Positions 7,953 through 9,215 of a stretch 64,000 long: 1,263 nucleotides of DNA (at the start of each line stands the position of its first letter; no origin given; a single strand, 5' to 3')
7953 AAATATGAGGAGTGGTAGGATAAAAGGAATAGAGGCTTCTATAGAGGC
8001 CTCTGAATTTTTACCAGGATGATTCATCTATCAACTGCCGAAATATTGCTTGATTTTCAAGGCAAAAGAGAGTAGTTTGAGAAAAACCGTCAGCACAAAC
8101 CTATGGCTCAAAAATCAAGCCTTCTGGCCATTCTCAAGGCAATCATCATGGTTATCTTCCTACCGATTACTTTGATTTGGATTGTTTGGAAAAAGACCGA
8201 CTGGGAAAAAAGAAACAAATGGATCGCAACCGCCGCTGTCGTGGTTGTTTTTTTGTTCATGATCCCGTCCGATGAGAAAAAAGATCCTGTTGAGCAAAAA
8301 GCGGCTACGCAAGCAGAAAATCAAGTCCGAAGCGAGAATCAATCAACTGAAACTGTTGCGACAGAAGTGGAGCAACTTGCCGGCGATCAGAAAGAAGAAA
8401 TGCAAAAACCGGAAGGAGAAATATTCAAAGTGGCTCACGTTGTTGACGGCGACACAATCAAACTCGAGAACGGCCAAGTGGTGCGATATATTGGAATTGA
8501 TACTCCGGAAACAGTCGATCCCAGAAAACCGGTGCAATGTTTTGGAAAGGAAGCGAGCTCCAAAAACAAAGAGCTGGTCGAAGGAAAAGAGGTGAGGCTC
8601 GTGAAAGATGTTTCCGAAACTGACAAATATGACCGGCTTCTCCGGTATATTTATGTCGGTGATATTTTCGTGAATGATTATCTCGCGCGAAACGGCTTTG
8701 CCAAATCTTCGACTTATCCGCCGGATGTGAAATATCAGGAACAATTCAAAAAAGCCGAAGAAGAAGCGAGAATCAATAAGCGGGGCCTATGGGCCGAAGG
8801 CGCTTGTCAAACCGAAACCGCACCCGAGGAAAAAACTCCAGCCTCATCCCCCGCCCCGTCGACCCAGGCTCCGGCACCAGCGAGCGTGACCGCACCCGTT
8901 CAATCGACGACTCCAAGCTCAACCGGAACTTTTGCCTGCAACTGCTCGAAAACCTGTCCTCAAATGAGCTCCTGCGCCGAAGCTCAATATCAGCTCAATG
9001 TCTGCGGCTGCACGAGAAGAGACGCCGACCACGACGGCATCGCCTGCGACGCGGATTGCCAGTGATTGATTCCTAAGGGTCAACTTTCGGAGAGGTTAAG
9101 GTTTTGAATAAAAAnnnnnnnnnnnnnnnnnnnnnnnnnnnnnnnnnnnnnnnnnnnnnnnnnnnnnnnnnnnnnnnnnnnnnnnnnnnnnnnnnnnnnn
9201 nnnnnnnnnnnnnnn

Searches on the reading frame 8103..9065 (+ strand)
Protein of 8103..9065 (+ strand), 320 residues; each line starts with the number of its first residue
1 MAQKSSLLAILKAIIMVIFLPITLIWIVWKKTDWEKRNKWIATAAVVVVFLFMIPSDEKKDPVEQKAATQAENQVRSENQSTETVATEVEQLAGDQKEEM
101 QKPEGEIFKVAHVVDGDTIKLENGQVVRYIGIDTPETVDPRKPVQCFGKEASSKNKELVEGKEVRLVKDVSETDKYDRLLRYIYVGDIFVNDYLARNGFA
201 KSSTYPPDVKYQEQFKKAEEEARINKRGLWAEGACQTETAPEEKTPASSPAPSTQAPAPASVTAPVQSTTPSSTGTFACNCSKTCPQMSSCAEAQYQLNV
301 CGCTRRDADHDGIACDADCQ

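Call 3: search_protein_families(library=pfam, proteins=[window:8103-9065:+], max_evalue=0.1)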
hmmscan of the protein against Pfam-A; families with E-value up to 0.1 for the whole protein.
window:8103-9065:+ (320 aa): 5 families
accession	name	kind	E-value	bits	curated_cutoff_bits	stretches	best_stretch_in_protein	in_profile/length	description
PF00565.23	SNase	-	8.4e-25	87.8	21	1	127-231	2-106/107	Staphylococcal nuclease homologue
PF05901.16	Excalibur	-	7.3e-05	23.5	22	1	283-315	2-35/36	Excalibur calcium-binding domain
PF13520.12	AA_permease_2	-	0.012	15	27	1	13-54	359-401/427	Amino acid permease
PF22954.2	DUF7027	-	0.044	14.1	27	1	7-55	5-53/100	Domain of unknown function (DUF7027)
PF04932.20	Wzy_C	-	0.092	13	31.7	0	13-56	23-58/149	O-Antigen ligase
